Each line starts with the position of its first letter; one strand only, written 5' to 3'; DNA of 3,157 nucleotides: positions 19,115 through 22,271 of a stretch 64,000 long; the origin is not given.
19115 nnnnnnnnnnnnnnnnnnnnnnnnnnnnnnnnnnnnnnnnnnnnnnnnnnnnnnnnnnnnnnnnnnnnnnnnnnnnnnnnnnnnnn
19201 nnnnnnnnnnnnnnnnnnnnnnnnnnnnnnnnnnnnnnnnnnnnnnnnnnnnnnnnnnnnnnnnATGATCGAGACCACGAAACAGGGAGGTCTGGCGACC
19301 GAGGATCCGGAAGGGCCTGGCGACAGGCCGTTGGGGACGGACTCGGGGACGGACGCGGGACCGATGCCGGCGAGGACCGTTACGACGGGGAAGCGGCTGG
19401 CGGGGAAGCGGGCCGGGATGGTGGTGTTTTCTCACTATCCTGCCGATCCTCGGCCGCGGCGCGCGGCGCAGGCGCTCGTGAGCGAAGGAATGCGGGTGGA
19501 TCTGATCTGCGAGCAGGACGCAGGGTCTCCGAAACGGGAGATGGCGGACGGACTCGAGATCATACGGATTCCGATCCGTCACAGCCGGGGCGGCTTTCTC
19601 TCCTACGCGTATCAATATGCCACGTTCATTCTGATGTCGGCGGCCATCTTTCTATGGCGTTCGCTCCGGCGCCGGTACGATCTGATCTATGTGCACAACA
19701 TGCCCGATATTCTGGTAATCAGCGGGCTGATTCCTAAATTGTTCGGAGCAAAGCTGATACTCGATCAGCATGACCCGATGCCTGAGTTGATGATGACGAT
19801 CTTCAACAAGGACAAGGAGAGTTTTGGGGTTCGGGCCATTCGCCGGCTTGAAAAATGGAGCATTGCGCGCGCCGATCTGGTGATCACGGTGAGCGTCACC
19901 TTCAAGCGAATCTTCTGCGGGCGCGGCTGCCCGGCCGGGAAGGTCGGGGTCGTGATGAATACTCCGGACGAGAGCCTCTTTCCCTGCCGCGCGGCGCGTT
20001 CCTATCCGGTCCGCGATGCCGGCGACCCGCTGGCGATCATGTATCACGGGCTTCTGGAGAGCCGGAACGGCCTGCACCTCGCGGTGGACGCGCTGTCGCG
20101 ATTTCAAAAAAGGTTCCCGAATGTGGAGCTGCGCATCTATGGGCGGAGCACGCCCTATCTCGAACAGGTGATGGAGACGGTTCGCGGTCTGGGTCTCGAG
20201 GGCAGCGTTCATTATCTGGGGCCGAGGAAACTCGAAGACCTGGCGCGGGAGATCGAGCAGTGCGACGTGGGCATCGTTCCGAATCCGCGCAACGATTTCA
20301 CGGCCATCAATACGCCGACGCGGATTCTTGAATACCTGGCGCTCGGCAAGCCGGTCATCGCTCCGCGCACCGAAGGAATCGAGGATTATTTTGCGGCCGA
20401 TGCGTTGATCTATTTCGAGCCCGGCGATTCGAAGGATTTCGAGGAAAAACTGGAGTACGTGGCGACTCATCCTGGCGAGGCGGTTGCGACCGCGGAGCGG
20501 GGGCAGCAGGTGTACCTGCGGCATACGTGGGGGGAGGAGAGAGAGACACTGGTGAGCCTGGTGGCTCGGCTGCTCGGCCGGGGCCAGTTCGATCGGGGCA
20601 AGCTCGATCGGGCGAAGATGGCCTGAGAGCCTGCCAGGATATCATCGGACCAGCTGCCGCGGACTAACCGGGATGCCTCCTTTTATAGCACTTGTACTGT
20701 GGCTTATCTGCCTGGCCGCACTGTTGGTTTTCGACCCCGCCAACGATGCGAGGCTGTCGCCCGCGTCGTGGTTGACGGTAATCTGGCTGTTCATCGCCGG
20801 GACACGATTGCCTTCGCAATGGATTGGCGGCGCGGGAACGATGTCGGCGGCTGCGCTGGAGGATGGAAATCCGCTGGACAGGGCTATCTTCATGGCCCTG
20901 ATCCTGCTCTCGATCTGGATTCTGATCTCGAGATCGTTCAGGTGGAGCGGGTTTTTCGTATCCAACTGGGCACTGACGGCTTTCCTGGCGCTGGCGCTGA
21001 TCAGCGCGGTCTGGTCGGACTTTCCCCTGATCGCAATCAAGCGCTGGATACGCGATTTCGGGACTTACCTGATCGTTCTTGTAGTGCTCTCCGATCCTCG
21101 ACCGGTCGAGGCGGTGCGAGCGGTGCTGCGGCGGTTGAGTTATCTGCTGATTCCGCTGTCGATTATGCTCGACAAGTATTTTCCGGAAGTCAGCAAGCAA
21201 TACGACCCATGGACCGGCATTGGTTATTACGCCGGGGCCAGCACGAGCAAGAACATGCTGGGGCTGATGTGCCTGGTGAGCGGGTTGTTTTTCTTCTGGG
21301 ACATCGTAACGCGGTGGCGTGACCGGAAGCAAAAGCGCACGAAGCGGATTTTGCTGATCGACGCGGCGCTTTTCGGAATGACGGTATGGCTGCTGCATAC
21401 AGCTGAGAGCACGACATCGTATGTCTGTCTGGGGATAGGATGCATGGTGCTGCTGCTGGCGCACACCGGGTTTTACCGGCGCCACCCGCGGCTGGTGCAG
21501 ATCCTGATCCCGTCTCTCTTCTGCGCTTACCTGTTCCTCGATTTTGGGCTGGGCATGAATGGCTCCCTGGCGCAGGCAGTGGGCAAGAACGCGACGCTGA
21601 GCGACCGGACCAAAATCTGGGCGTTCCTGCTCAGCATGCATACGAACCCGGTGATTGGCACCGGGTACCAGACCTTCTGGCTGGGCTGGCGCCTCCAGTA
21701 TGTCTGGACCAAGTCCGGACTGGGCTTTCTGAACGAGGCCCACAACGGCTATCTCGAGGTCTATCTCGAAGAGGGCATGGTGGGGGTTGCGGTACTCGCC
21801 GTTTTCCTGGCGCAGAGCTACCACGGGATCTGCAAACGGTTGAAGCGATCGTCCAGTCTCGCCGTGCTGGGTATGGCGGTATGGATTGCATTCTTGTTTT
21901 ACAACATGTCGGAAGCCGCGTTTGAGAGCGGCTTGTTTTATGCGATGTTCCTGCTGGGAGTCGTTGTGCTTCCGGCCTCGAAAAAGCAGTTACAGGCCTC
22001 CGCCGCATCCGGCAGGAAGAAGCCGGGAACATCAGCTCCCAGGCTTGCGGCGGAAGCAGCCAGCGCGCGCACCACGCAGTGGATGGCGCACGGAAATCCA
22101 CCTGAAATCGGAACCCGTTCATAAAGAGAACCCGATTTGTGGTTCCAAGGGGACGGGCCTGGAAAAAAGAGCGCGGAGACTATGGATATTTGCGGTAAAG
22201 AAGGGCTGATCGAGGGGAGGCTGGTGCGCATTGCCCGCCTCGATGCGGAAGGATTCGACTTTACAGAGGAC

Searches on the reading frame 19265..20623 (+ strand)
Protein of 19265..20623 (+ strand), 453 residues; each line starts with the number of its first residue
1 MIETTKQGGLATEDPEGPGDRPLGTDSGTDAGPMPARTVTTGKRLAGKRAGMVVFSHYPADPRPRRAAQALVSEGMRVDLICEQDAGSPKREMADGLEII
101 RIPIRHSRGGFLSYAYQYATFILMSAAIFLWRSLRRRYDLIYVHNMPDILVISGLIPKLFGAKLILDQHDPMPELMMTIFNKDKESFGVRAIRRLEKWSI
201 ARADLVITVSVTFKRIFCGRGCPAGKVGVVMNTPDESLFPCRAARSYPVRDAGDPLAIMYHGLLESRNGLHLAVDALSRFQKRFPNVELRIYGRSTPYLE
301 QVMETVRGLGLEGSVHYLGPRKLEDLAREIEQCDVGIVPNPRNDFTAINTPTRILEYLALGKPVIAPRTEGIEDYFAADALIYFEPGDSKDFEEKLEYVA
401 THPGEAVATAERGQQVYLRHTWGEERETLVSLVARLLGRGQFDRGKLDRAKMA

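Call 44: search_protein_families(library=pfam, proteins=[window:19265-20623:+], max_evalue=0.001)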
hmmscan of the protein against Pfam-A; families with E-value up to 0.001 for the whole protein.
window:19265-20623:+ (453 aa): 5 families
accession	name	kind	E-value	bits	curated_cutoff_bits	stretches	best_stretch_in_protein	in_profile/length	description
PF13579.12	Glyco_trans_4_4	-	2.2e-17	64.3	29.7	1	65-232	8-157/158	Glycosyl transferase 4-like domain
PF13692.12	Glyco_trans_1_4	-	7.9e-17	62.3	27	1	258-399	4-139/142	Glycosyl transferases group 1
PF00534.26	Glycos_transf_1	-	6.6e-16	58.8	26.4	1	254-415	14-171/172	Glycosyl transferases group 1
PF13439.12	Glyco_transf_4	-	1.7e-15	57.9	28.5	1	67-232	11-164/170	Glycosyltransferase Family 4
PF13524.12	Glyco_trans_1_2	-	3.1e-14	53.6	25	1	280-424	9-137/144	Glycosyl transferase-like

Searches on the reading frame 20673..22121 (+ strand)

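Call 44: search_protein_families(library=pfam, proteins=[window:20673-22121:+], max_evalue=0.001)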
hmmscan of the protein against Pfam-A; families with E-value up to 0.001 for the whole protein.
window:20673-22121:+ (483 aa): 1 family
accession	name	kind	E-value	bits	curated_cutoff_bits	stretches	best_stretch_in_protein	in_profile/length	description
PF04932.20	Wzy_C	-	4.4e-09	36.7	31.7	1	236-375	5-148/149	O-Antigen ligase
